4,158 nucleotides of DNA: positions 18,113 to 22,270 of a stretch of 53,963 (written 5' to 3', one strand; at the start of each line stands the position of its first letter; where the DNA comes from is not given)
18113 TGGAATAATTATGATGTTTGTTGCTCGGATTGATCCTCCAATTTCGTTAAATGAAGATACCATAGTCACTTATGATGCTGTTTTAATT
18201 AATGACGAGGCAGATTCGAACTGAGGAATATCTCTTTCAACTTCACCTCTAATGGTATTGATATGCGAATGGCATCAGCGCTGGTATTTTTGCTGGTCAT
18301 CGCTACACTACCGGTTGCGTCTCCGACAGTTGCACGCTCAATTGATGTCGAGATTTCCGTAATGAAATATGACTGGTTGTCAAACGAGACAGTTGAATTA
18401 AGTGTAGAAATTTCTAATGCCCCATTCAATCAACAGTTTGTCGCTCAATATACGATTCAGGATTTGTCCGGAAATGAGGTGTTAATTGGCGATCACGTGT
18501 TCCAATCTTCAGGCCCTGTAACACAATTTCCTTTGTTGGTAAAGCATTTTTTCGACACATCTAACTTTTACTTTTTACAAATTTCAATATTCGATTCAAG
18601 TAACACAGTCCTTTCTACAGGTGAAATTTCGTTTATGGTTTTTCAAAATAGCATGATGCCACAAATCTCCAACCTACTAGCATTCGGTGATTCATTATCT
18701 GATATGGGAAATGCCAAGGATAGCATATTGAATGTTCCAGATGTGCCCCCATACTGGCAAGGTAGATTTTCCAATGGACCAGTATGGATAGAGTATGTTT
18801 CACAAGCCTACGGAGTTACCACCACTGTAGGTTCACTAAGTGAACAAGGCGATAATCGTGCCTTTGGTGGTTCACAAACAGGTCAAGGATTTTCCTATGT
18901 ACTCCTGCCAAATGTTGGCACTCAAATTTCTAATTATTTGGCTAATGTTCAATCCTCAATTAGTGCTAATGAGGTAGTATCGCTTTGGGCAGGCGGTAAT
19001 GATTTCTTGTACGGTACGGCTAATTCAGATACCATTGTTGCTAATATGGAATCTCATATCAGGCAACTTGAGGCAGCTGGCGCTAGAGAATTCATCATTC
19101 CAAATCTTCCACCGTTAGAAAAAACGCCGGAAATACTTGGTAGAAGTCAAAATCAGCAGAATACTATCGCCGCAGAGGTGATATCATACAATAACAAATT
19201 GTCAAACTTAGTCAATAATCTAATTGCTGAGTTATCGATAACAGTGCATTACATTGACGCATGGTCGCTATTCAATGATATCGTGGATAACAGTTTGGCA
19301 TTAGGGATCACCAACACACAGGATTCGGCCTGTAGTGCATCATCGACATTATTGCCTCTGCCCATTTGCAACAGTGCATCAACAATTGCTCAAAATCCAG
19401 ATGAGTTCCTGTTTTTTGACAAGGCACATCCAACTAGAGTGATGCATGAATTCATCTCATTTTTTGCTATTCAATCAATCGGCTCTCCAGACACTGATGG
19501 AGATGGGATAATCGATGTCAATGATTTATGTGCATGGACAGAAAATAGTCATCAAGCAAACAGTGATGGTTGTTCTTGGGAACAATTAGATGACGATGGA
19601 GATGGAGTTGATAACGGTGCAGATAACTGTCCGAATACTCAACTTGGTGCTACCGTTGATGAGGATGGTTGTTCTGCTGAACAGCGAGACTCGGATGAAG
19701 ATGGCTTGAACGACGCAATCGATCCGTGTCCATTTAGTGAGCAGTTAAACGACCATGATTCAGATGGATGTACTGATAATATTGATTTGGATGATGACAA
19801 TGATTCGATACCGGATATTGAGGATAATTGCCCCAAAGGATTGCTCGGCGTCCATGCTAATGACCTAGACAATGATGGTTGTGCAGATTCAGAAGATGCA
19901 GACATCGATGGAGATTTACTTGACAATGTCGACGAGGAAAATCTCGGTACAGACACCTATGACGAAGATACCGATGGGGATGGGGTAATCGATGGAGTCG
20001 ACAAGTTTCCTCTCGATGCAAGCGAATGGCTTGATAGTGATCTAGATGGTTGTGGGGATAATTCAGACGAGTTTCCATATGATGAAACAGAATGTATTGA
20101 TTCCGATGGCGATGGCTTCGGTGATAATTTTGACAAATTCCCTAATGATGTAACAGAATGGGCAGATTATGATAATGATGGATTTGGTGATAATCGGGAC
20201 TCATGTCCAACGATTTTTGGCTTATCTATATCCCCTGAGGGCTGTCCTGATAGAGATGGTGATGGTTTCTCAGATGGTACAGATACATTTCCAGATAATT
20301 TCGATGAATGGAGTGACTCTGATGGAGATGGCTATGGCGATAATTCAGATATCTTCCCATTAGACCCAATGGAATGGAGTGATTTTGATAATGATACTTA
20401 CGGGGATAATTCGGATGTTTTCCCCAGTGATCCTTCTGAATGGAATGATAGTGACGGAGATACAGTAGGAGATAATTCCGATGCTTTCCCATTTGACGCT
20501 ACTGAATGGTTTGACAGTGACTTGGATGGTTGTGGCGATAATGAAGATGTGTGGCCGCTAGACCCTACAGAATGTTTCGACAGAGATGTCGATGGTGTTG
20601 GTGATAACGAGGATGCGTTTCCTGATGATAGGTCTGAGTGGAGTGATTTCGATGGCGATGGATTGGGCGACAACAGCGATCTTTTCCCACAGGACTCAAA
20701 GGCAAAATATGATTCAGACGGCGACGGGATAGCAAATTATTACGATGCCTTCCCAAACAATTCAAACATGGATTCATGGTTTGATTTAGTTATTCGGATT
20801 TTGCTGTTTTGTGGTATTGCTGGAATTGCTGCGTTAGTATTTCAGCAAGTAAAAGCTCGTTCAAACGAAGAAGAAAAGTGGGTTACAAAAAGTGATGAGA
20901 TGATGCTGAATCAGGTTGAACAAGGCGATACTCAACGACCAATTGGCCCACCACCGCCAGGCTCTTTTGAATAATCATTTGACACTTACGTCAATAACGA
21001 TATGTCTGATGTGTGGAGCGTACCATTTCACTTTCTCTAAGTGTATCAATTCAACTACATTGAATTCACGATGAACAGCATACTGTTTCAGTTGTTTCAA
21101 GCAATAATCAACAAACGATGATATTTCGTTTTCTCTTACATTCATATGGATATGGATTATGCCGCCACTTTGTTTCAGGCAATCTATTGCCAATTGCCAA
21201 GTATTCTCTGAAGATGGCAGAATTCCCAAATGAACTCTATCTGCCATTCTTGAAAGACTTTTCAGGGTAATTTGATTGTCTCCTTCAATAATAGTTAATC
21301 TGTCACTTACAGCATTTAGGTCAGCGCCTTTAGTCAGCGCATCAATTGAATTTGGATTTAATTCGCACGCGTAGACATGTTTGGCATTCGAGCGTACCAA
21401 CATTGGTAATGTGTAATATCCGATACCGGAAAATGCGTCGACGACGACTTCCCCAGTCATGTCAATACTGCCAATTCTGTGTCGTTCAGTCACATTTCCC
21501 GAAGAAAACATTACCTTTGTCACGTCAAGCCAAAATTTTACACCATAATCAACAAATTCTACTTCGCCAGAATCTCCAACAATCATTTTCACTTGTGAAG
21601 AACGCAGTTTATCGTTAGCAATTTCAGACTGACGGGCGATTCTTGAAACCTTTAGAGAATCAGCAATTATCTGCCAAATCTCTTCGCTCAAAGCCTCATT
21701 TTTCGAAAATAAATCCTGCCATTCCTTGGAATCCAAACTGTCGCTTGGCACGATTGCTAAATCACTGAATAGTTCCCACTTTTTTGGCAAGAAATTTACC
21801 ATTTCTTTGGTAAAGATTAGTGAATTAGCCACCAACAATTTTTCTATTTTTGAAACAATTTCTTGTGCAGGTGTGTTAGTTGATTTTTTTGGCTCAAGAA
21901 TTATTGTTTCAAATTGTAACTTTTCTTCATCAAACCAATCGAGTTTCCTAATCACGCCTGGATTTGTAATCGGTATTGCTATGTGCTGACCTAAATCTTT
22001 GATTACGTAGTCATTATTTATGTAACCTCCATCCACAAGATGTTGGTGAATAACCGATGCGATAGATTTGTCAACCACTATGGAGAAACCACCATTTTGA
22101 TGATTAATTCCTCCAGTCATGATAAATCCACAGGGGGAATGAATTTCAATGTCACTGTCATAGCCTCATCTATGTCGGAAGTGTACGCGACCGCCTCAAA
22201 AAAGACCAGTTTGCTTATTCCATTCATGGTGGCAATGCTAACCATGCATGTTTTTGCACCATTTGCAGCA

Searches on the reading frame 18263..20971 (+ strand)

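Call 60: search_protein_families(library=pfam, proteins=[window:18263-20971:+], max_evalue=0.001)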
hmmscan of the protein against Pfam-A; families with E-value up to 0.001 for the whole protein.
window:18263-20971:+ (903 aa): 3 families
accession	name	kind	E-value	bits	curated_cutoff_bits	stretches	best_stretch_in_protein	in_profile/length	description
PF00657.28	Lipase_GDSL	-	1.4e-24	87.8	23.6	1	138-398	1-204/208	GDSL-like Lipase/Acylhydrolase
PF13472.12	Lipase_GDSL_2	-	1e-05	26.6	32.9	1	140-305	1-134/178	GDSL-like Lipase/Acylhydrolase family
PF02412.23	TSP_3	-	0.00015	21.8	25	0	435-459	10-31/36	Thrombospondin type 3 repeat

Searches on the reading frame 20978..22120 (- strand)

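Call 60: search_protein_families(library=pfam, proteins=[window:20978-22120:-], max_evalue=0.001)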
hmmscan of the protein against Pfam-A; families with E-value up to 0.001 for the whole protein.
window:20978-22120:- (381 aa): 3 families
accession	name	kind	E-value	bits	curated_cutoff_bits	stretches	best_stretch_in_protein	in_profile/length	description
PF02475.24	TRM5-TYW2_MTfase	-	2.3e-36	125.7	28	1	190-355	4-163/164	TRM5/TYW2 methyltransferase domain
PF25133.1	TYW2_N_2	-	1.8e-09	38.1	27.7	1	104-184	10-78/79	TYW2 N-terminal domain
PF09445.16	Methyltransf_15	-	8.1e-05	22.7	22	0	224-290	2-66/165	RNA cap guanine-N2 methyltransferase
